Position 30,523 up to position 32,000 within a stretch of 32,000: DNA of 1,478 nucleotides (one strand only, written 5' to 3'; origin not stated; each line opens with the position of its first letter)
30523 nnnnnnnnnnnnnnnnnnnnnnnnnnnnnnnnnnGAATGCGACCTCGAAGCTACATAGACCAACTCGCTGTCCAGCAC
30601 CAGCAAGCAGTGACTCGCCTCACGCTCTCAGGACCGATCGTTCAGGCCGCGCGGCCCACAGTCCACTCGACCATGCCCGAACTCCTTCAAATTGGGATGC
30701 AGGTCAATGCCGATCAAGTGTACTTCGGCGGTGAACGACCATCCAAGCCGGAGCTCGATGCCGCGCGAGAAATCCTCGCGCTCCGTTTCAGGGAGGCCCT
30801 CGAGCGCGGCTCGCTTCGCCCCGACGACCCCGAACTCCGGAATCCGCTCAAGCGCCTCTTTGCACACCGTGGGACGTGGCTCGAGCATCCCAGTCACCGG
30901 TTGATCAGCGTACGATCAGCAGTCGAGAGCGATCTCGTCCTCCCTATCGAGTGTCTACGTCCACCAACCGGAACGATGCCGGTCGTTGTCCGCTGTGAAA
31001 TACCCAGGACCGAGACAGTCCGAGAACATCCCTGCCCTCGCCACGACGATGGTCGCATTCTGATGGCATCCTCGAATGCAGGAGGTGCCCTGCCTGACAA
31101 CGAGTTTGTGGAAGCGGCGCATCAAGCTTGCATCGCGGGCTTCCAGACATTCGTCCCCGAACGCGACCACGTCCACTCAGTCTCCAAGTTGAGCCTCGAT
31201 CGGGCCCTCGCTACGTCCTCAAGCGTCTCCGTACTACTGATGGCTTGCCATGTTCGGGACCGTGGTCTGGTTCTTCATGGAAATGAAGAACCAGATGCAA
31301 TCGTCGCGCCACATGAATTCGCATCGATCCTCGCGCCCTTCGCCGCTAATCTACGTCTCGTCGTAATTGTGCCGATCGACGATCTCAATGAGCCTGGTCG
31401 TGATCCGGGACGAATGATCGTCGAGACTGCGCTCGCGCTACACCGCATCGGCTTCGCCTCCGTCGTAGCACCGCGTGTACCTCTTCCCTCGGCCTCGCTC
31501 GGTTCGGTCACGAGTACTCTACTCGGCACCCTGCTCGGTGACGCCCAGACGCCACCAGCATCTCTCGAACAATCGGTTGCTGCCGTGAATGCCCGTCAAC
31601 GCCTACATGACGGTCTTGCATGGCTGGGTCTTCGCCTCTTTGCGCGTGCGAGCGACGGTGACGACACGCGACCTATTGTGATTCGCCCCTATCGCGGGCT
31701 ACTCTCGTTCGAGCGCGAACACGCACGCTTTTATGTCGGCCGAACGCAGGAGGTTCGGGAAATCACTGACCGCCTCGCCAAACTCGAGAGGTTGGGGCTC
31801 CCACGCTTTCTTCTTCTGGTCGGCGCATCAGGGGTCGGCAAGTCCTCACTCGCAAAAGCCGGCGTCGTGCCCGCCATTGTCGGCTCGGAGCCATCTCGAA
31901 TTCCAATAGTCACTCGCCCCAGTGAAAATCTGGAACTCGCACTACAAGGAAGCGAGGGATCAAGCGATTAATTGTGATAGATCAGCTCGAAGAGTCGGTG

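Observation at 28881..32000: Divergent SEFIR/TIR-CHAT effector and Cys-less-CHAT/STAND NTPase pair: candidate uncharacterised NLR-like conflict system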

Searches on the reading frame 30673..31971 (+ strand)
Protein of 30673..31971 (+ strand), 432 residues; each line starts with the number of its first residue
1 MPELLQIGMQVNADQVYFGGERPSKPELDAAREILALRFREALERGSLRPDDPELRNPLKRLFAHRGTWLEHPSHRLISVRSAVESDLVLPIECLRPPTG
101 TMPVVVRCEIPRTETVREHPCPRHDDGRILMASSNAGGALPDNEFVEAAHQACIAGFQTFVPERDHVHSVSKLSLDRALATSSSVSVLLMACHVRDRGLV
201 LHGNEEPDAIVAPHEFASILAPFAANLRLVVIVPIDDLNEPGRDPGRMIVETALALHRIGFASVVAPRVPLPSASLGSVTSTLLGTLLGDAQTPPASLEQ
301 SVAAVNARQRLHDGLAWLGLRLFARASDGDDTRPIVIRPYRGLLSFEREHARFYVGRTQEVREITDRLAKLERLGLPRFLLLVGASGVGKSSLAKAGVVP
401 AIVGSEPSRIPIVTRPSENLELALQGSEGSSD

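Call 3: search_protein_families(library=pfam, proteins=[window:30673-31971:+], max_evalue=1)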
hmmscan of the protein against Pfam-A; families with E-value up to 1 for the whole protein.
window:30673-31971:+ (432 aa): 8 families
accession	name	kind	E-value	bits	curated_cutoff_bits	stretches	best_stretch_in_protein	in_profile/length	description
PF20703.3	nSTAND1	-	6.6e-19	69.2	27.1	1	339-419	1-79/379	Novel STAND NTPase 1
PF13191.12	AAA_16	-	1.2e-05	26.3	32.6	1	355-396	3-43/167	AAA ATPase domain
PF14532.12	Sigma54_activ_2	-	0.015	15.9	25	1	355-410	1-54/138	Sigma-54 interaction domain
PF03193.22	RsgA_GTPase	-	0.015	15.5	30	1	367-395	96-124/174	RsgA GTPase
PF00931.28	NB-ARC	-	0.2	11.3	23.5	1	358-395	2-36/248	NB-ARC domain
PF13555.12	AAA_29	-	0.23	11.7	27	1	380-394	25-39/61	P-loop containing region of AAA domain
PF05673.19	DUF815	-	0.27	10.8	23.8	1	380-397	56-73/249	Protein of unknown function (DUF815)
PF20720.3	nSTAND3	-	0.28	11.3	27.2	1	377-396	17-36/155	Novel STAND NTPase 3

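Call 4: search_protein_families(library=padloc, proteins=[window:30673-31971:+], max_evalue=1)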
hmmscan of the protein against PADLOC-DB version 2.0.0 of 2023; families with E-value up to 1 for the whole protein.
window:30673-31971:+ (432 aa): 3 families
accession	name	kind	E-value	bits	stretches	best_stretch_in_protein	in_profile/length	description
PDLC02016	SAVED_CHAT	-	8.2e-08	29.6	1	10-335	48-276/498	-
PDLC04135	mad3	-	0.0061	14.1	1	373-401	17-46/374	mads_3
PDLC04140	mad8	-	0.04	11.4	1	376-399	26-49/314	mads_8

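Call 16: find_homologous_proteins(query=window:30673-31968:+)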
Query window:30673-31968:+ (432 aa): 3 proteins with E <= 0.001 among 8000 candidates.
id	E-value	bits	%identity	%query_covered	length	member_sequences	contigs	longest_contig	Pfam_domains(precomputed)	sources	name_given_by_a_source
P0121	9.5e-189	646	100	70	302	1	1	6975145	PF20703.4,PF13191.13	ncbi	ncbi:hypothetical protein ACNOYE_04070 [Nannocystaceae bacterium ST9]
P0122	3.4e-83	298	46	91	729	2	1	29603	PF20703.4,PF13676.12,PF13191.13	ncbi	-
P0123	1.2e-47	181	40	81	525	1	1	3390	PF20703.4,PF12770.13,PF25199.2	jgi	jgi:hypothetical protein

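Call 17: find_encoding_contigs(protein=P0121, flank=10000, max_places=3)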
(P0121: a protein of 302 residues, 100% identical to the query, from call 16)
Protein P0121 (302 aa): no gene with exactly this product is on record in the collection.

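Call 18: find_encoding_contigs(protein=P0122, flank=10000, max_places=3)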
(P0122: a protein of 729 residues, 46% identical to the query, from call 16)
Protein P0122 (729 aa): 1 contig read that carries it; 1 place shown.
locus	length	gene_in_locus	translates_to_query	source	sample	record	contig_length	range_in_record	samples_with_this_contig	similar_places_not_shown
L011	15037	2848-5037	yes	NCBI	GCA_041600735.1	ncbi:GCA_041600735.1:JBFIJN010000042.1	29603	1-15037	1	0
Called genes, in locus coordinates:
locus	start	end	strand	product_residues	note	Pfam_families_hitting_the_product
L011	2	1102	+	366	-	?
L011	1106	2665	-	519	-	PF13401:AAA_22 (weak), PF28130:DUF8371 (faint)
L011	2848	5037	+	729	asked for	PF13676:TIR_2, PF13191:AAA_16 (weak), PF20703:nSTAND1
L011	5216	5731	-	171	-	-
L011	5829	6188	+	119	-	PF04020:Phage_holin_4_2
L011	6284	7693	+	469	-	PF13522:GATase_6, PF13537:GATase_7, PF00156:Pribosyltran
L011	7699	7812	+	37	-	-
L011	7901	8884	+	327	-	PF03462:PCRF, PF00472:RF-1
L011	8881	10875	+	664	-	PF12704:MacB_PCD (faint), PF02687:FtsX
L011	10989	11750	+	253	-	PF00005:ABC_tran, PF13304:AAA_21 (faint)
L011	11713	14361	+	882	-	PF08479:POTRA_2 (faint), PF07244:POTRA, PF01103:Omp85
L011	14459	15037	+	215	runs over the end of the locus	PF03938:OmpH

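Call 20: search_protein_families(library=pfam, proteins=[P0122, P0123, L011:1106-2665:-, L011:5216-5731:-, L011:2-1102:+], max_evalue=0.1)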
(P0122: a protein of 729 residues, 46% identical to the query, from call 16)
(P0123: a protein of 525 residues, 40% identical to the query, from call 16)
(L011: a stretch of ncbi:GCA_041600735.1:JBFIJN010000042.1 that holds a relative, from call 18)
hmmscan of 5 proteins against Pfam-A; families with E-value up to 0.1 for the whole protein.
P0122 (729 aa): 9 families
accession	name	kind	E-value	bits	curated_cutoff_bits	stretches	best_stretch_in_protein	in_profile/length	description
PF20703.3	nSTAND1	-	1.1e-30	108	27.1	1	480-692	1-222/379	Novel STAND NTPase 1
PF13676.11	TIR_2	-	2.5e-23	83.3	28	1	8-117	1-109/122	TIR domain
PF13191.12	AAA_16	-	2.5e-07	31.8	32.6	1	496-588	3-99/167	AAA ATPase domain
PF01582.25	TIR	-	0.0002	21.6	21.3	1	18-101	16-99/179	TIR domain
PF25199.1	nSTAND_NTPase5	-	0.0074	16.6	34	1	504-587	27-109/145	Novel STAND NTPase 5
PF03193.22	RsgA_GTPase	-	0.012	15.9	30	1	509-536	97-124/174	RsgA GTPase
PF13401.12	AAA_22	-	0.023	15.4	27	0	518-536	5-23/130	AAA domain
PF05673.19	DUF815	-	0.035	13.7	23.8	1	496-538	31-73/249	Protein of unknown function (DUF815)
PF08937.16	ThsB_TIR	-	0.051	14.4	21.2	1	50-101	51-98/100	Thoeris protein ThsB, TIR-like domain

P0123 (525 aa): 5 families
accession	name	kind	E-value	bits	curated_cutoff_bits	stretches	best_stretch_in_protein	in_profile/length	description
PF20703.3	nSTAND1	-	5.5e-25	89.2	27.1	1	375-501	1-145/379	Novel STAND NTPase 1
PF12770.12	CHAT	-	4e-22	79.4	24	1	101-358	26-286/289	CHAT domain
PF25199.1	nSTAND_NTPase5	-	6.5e-06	26.5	34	1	393-482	21-107/145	Novel STAND NTPase 5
PF13191.12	AAA_16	-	1.3e-05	26.2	32.6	1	390-449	2-63/167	AAA ATPase domain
PF13481.12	AAA_25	-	0.02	15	27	0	403-432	21-52/195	AAA domain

L011:1106-2665:- (519 aa): 5 families
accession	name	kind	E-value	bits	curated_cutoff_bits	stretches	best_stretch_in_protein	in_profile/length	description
PF13401.12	AAA_22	-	2e-06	28.6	27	1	38-185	8-128/130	AAA domain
PF13191.12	AAA_16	-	0.0008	20.4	32.6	1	24-147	11-143/167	AAA ATPase domain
PF12705.13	PDDEXK_1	-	0.0059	17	22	0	73-114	29-63/247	PD-(D/E)XK nuclease superfamily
PF02924.19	HDPD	-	0.011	16.3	29.1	1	189-282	2-72/116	Bacteriophage lambda head decoration protein D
PF01939.22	NucS_C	-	0.053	13.9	24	0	416-480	8-70/124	Endonuclease NucS C-terminal domain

L011:5216-5731:- (171 aa): 0 families

L011:2-1102:+ (366 aa): 1 family
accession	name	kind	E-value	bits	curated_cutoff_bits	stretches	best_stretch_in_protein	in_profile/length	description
PF01259.24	SAICAR_synt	-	1.9e-64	218.1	20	1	73-313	2-221/233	SAICAR synthetase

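Call 45: find_homologous_proteins(query=A2, max_evalue=0.00001)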
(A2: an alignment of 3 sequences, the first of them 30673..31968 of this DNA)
Query A2 (3 sequences) (432 aa, profile of the alignment): 92 proteins with E <= 0.00001 among 8000 candidates.
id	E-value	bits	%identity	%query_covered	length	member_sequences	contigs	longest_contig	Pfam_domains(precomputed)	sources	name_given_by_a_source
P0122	1.5e-244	831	46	91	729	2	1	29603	PF20703.4,PF13676.12,PF13191.13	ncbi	-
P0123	2.9e-232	790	40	81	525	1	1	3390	PF20703.4,PF12770.13,PF25199.2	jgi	jgi:hypothetical protein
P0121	6.4e-159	548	100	70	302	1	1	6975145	PF20703.4,PF13191.13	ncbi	ncbi:hypothetical protein ACNOYE_04070 [Nannocystaceae bacterium ST9]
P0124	4.0e-150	519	41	81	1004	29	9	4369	PF20703.4,PF12770.13,PF25199.2,PF13191.13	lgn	-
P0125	9.6e-148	511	51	95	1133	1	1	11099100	PF20703.4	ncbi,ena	-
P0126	1.2e-144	501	39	82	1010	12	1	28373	PF20703.4,PF12770.13,PF13191.13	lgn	-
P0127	1.6e-143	497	40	79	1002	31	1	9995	PF20703.4,PF12770.13,PF13191.13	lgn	-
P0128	3.2e-141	490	38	82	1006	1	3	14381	PF20703.4,PF12770.13,PF13191.13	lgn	-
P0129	7.5e-136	472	46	97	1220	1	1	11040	PF13424.13,PF20703.4,PF13191.13,PF13374.13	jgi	jgi:tetratricopeptide (TPR) repeat protein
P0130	7.2e-134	465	39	81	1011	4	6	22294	PF20703.4,PF12770.13,PF13191.13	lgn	-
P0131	1.3e-131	458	40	81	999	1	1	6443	PF20703.4,PF12770.13,PF13191.13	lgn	-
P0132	4.9e-131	456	39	76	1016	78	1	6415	PF20703.4,PF12770.13,PF13191.13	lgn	-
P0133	5.9e-130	452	35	86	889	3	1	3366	PF20703.4,PF12770.13,PF13191.13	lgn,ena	-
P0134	2.4e-128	447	39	75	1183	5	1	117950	PF25168.2,PF24105.2,PF24805.2,PF24817.2,PF13191.13,PF23393.3,PF20426.5,PF25460.2,PF00400.39,PF23414.2,PF25178.1,PF23410.5,PF23775.2,PF25174.2,PF24814.2,PF23381.2,PF25173.2,PF23383.2,PF25171.2,PF12894.14,PF25175.2,PF20703.4,PF24796.2,PF12770.13,PF23409.2,PF25172.2,PF24782.3,PF25391.2,PF24807.2,PF2504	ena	-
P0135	5.4e-127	443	36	81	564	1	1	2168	PF20703.4,PF12770.13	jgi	jgi:hypothetical protein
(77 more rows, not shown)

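Call 46: find_encoding_contigs(protein=P0125, flank=8000, max_places=2)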
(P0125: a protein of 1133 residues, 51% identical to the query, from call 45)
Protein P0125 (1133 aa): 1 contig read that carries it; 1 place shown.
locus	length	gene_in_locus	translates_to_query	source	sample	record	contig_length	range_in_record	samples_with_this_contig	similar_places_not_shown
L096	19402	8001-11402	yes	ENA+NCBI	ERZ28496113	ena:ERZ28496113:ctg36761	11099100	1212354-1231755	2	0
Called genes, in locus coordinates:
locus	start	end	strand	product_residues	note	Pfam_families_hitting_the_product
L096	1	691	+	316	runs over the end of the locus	-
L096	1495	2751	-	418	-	-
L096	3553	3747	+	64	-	-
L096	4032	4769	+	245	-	PF01548:DEDD_Tnp_IS110, PF02371:Transposase_20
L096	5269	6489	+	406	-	-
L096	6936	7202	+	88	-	-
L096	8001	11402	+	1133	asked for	PF20703:nSTAND1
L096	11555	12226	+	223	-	PF06627:DUF1153 (weak), PF13518:HTH_28 (weak)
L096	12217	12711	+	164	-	PF00665:rve, PF13683:rve_3, PF13333:rve_2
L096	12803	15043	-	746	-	PF00989:PAS (weak), PF08448:PAS_4, PF08447:PAS_3, PF13426:PAS_9, PF00512:HisKA, PF02518:HATPase_c, PF00072:Response_reg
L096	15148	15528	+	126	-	PF00072:Response_reg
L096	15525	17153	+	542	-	PF00512:HisKA (faint), PF00072:Response_reg, PF01590:GAF, PF13185:GAF_2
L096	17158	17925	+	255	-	PF01656:CbiA, PF10609:ParA, PF13614:AAA_31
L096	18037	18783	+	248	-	-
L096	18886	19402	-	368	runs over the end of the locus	PF00069:Pkinase, PF03109:ABC1 (faint), PF07714:PK_Tyr_Ser-Thr, PF01636:APH (faint)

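Call 47: find_encoding_contigs(protein=P0129, flank=8000, max_places=2)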
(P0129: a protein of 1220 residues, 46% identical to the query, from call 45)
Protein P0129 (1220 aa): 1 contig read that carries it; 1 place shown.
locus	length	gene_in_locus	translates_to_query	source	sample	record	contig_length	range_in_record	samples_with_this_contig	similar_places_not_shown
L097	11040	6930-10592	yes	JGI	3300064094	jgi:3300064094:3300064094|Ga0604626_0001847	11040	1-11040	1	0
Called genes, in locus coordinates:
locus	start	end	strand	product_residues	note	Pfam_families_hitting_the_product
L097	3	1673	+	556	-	?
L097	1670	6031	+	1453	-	PF20703:nSTAND1, PF13424:TPR_12 (faint), PF07719:TPR_2 (faint), PF24885:TPR_NPHP3 (faint), PF13374:TPR_10 (faint), PF13181:TPR_8 (faint)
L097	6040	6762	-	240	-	-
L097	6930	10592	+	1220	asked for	PF13374:TPR_10 (faint), PF13191:AAA_16 (weak), PF20703:nSTAND1, PF13424:TPR_12 (weak)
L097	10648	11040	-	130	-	?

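Call 48: search_protein_families(library=pfam, proteins=[L096:5269-6489:+, L096:1495-2751:-, L096:6936-7202:+, L097:6040-6762:-, L097:10648-11040:-, L097:1670-6031:+, P0125, P0129], max_evalue=0.01)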
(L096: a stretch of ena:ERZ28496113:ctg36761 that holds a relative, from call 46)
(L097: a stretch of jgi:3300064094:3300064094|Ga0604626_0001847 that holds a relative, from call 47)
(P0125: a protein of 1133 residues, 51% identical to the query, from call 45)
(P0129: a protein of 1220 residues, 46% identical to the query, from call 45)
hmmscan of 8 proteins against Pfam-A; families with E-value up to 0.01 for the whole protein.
L096:5269-6489:+ (406 aa): 1 family
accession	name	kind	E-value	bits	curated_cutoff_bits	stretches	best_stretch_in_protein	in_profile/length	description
PF01483.27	P_proprotein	-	1.9e-05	25.1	21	1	319-400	3-85/86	Proprotein convertase P-domain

L096:1495-2751:- (418 aa): 0 families

L096:6936-7202:+ (88 aa): 0 families

L097:6040-6762:- (240 aa): 0 families

L097:10648-11040:- (130 aa): 0 families

L097:1670-6031:+ (1453 aa): 7 families
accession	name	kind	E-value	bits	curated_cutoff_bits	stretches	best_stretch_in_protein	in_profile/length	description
PF20703.3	nSTAND1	-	5.9e-71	240.5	27.1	1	361-737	1-374/379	Novel STAND NTPase 1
PF13424.12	TPR_12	-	9.3e-17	61.4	30.1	4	1014-1089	8-77/77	Tetratricopeptide repeat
PF13374.12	TPR_10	-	3.6e-15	55.9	27.5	1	1154-1188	3-37/42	Tetratricopeptide repeat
PF24885.1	TPR_NPHP3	-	2.2e-09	37.5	100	1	1050-1137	92-173/239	Nephrocystin-3 TPR domain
PF07719.23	TPR_2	-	1.2e-07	31.7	27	0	1058-1086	2-30/34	Tetratricopeptide repeat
PF13191.12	AAA_16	-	2.2e-06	28.7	32.6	1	377-449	3-80/167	AAA ATPase domain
PF13181.12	TPR_8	-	1.8e-05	25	25.7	0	1155-1184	3-32/34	Tetratricopeptide repeat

P0125 (1133 aa): 8 families
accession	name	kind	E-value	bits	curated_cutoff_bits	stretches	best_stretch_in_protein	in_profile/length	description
PF20703.3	nSTAND1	-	3.4e-67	228.1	27.1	1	330-699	1-373/379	Novel STAND NTPase 1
PF20720.3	nSTAND3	-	4.8e-05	23.5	27.2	1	366-507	15-143/155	Novel STAND NTPase 3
PF13424.12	TPR_12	-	0.0001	22.9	30.1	0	930-1004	5-73/77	Tetratricopeptide repeat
PF13191.12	AAA_16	-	0.00022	22.2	32.6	1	346-458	3-129/167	AAA ATPase domain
PF25199.1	nSTAND_NTPase5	-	0.00032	21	34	1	353-447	26-118/145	Novel STAND NTPase 5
PF05673.19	DUF815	-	0.00086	19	23.8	1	346-434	31-116/249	Protein of unknown function (DUF815)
PF03193.22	RsgA_GTPase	-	0.0029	17.9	30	0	357-387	95-125/174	RsgA GTPase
PF12862.13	ANAPC5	-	0.0095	16.4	23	0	990-1057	12-71/91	Anaphase-promoting complex subunit 5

P0129 (1220 aa): 7 families
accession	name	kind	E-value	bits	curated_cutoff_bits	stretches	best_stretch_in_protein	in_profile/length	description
PF20703.3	nSTAND1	-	2.1e-68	232.2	27.1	1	361-742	1-374/379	Novel STAND NTPase 1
PF13424.12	TPR_12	-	5.3e-10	39.8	30.1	1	1065-1142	6-77/77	Tetratricopeptide repeat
PF13374.12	TPR_10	-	4.5e-06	27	27.5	1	1111-1148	3-40/42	Tetratricopeptide repeat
PF07719.23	TPR_2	-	5.3e-05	23.5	27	0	1064-1092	3-31/34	Tetratricopeptide repeat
PF13191.12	AAA_16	-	0.0004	21.4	32.6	1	377-452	3-73/167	AAA ATPase domain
PF24885.1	TPR_NPHP3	-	0.0026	17.7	100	1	1067-1164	104-195/239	Nephrocystin-3 TPR domain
PF13428.12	TPR_14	-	0.0037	18.3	23.5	0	1064-1091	3-30/44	Tetratricopeptide repeat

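Call 56: search_protein_families(library=ncbifam, proteins=[P0125], max_evalue=0.01)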
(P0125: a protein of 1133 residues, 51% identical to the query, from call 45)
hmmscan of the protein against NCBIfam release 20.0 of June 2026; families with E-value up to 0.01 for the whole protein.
P0125 (1133 aa): 2 families
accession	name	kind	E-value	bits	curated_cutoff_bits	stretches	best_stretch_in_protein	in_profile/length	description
TIGR03420.1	DnaA_homol_Hda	equivalog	0.00021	20.9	194.8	1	351-465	21-128/226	DnaA regulatory inactivator Hda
TIGR02928.1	TIGR02928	subfamily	0.00064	18.7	181.3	1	346-387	18-59/366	orc1/cdc6 family replication initiation protein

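Call 89: search_dna_similar(query=P0129, collection=plasmids, mode=protein, max_rows=15)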
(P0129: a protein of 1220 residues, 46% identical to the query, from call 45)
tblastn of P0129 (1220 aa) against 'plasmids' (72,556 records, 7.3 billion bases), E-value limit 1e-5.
Records with a match: 164; places in all: 230; records where one place covers at least 80% of the query: 0.
Best place of each record, by identity: <60% 164.
By first word of the organism name: Streptomyces 95; Rhodococcus 9; Nostoc 9; Tolypothrix 8; Acaryochloris 7; Microchaete 4; Gloeothece 3; Kitasatospora 2; Stanieria 2; Streptantibioticus 2; and 21 more.
By predicted mobility (MOB-suite, as given by PLSDB): non-mobilizable 91; mobilizable 52; conjugative 21.
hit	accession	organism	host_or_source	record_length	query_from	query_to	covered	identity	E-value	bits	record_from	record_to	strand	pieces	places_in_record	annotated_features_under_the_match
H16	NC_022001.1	Streptomyces collinus Tu 365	-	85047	361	739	31%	33.5%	1e-25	123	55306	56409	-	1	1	helix-turn-helix domain-containing protein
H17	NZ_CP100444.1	Streptomyces rimosus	pure culture,OTC cluster deletion ...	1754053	360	766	33%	30.6%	1e-20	107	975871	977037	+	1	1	record has no annotation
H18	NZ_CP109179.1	Streptomyces sp. NBC_01717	-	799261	361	765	33%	30.1%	1e-14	87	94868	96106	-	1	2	trypsin-like peptidase domain-containing protein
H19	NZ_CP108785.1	Embleya sp. NBC_00888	-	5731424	361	772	34%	29.4%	1e-12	81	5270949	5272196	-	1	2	none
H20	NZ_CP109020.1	Streptomyces melanogenes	-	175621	361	741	31%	31.6%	4e-16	92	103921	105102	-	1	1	trypsin-like peptidase domain-containing protein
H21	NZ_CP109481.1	Streptomyces sp. NBC_01450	-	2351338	351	756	33%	29.6%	5e-18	99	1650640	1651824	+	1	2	none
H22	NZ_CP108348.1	Streptomyces decoyicus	-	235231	361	771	34%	29.1%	9e-17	94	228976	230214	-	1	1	hypothetical protein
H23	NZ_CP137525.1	Streptomyces coeruleorubidus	cell culture,soil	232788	361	758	33%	30.0%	1e-24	120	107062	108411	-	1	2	trypsin-like peptidase domain-containing protein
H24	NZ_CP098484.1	Streptomyces sp. Caat 7-52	Bacteria,soil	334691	361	719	29%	33.2%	3e-27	128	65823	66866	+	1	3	helix-turn-helix domain-containing protein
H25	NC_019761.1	Allocoleopsis franciscana PCC 7113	-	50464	361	767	33%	29.2%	4e-11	148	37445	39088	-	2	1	caspase family protein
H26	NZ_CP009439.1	Streptomyces glaucescens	soil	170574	361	739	31%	31.2%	3e-19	102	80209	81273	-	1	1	PD40 domain-containing protein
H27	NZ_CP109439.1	Streptomyces sp. NBC_01483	-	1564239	350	740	32%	30.1%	3e-15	89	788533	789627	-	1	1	none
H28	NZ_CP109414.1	Streptomyces anulatus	-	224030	361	739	31%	31.0%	2e-14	86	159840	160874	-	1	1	WD40 repeat domain-containing protein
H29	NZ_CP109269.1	Streptomyces anulatus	-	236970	361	739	31%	31.0%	3e-14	86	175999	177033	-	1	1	WD40 repeat domain-containing protein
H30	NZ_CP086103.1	Streptomyces anulatus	Peperomia dindygulensis Miq.,cell ...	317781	352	741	32%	30.0%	3e-22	112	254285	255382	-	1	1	hypothetical protein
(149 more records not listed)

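Call 93: search_protein_families(library=pfam, proteins=[L096:7378-7845:-, L097:6040-6762:-], max_evalue=0.01)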
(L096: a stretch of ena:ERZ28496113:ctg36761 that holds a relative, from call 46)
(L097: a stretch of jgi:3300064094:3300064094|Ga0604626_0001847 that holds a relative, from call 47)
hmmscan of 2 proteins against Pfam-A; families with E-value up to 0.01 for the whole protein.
L096:7378-7845:- (156 aa): 1 family
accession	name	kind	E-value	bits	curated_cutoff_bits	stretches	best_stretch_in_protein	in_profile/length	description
PF19955.5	EAD1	-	2.8e-06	28.2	24.2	1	69-151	3-85/90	Effector-associated domain 1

L097:6040-6762:- (240 aa): 0 families
